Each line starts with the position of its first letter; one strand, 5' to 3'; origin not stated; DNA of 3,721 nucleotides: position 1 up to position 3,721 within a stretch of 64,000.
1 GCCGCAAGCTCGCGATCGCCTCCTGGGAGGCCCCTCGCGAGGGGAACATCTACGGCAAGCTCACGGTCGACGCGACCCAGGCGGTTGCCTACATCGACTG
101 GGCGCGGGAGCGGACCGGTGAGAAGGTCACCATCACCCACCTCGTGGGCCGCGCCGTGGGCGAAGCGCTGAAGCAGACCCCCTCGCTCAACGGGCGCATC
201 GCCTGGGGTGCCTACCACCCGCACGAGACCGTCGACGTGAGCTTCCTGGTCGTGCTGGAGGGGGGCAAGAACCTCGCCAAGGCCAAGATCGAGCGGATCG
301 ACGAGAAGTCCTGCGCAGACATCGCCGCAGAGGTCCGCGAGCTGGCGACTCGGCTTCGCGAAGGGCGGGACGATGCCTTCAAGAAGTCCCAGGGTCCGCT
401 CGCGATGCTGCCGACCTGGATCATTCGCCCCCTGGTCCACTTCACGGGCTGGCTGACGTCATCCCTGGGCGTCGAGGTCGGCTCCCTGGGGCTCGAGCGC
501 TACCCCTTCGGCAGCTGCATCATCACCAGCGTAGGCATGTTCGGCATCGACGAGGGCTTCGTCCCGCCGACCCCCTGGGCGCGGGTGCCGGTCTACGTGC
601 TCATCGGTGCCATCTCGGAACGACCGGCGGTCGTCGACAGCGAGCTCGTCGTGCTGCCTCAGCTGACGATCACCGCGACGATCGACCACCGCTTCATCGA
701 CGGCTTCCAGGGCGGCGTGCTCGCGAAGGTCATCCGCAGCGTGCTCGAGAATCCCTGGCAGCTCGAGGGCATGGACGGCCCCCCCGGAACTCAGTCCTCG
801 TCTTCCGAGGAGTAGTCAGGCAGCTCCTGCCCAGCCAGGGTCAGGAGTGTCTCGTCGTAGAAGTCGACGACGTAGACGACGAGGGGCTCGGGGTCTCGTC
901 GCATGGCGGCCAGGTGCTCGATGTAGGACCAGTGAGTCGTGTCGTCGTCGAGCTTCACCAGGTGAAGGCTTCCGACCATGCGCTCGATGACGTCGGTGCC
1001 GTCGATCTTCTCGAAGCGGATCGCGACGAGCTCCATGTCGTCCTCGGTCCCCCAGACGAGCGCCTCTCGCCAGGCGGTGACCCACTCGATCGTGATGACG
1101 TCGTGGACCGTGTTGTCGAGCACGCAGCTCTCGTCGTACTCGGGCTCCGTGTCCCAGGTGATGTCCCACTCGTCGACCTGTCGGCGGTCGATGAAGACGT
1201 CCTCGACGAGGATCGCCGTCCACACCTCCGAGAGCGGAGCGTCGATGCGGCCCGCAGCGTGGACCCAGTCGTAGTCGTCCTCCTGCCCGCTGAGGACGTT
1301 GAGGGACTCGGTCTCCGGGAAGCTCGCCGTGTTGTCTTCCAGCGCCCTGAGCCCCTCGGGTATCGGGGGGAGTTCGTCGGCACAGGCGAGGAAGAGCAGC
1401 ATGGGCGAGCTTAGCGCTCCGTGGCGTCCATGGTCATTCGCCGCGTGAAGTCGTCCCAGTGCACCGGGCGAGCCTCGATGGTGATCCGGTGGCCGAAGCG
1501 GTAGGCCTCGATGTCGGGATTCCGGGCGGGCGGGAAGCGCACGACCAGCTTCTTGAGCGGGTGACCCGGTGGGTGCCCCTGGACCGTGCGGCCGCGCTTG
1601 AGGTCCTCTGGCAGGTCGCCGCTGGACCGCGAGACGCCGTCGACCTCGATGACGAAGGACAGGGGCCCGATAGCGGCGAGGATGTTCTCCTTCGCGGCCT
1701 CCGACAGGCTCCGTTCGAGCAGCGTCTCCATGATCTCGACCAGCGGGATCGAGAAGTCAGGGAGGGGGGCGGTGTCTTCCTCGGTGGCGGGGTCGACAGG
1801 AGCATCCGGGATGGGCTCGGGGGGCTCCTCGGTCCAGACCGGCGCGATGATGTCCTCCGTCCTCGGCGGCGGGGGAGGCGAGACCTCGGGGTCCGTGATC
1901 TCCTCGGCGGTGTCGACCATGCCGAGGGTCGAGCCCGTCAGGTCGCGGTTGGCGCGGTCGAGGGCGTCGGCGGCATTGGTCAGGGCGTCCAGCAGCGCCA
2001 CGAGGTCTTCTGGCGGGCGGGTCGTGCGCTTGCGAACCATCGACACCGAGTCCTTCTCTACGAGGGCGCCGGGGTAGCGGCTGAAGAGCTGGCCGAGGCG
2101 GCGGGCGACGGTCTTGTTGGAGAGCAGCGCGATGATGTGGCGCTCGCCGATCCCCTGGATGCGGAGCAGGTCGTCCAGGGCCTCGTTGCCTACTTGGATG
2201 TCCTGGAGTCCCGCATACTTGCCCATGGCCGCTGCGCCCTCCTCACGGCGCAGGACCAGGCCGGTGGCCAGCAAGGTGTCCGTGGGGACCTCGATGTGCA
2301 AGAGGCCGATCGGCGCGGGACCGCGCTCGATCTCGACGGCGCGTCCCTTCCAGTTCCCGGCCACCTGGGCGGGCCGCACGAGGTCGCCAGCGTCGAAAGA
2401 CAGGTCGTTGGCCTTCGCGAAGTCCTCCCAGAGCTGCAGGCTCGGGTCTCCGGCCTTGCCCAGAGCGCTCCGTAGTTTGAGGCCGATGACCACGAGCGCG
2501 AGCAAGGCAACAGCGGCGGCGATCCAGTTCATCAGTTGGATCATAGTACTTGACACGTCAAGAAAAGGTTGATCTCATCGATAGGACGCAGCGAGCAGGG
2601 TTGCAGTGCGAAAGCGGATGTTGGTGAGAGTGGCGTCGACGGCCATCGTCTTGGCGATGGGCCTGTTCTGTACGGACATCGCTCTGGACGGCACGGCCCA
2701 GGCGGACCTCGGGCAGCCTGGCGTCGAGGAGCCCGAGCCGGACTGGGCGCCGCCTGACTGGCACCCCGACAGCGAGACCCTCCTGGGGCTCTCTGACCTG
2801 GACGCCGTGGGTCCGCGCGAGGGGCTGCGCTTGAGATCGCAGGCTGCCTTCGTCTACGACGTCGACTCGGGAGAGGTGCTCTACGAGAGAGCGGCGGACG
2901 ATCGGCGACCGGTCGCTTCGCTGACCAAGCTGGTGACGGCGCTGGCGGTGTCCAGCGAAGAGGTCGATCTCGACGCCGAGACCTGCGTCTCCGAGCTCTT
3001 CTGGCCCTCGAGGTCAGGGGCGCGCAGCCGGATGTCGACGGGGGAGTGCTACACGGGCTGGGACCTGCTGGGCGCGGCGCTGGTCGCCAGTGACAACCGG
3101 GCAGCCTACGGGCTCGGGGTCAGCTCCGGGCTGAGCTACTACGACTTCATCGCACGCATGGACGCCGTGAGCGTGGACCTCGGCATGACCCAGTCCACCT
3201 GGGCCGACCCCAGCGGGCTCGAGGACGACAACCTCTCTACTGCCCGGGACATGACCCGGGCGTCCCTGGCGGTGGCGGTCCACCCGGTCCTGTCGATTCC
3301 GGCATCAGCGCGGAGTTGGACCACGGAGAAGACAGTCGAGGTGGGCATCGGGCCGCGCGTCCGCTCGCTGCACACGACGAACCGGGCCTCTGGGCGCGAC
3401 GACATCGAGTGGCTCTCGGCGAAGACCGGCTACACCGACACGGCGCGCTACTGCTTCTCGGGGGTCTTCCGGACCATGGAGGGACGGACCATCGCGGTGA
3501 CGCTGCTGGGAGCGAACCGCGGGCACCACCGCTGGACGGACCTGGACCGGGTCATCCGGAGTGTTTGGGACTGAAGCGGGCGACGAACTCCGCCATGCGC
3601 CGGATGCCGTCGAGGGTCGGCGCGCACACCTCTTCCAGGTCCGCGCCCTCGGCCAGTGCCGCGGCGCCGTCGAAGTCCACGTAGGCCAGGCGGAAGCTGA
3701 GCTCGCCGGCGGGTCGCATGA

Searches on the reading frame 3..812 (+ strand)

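Call 19: search_protein_families(library=pfam, proteins=[window:3-812:+], max_evalue=0.00001)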
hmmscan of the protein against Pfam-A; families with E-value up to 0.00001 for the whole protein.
window:3-812:+ (270 aa): 1 family
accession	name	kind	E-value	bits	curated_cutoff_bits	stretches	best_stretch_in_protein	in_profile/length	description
PF00198.28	2-oxoacid_dh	-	2.2e-24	86.7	23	2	21-122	35-139/232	2-oxoacid dehydrogenases acyltransferase (catalytic domain)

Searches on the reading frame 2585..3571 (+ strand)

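Call 19: search_protein_families(library=pfam, proteins=[window:2585-3571:+], max_evalue=0.00001)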
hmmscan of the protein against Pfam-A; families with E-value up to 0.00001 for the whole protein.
window:2585-3571:+ (329 aa): 2 families
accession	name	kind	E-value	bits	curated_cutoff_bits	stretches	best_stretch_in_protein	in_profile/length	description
PF00768.25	Peptidase_S11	-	5e-30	105.2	27.6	1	82-307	9-235/239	D-alanyl-D-alanine carboxypeptidase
PF13354.11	Beta-lactamase2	-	2.9e-09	37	22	1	89-243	3-159/214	Beta-lactamase enzyme family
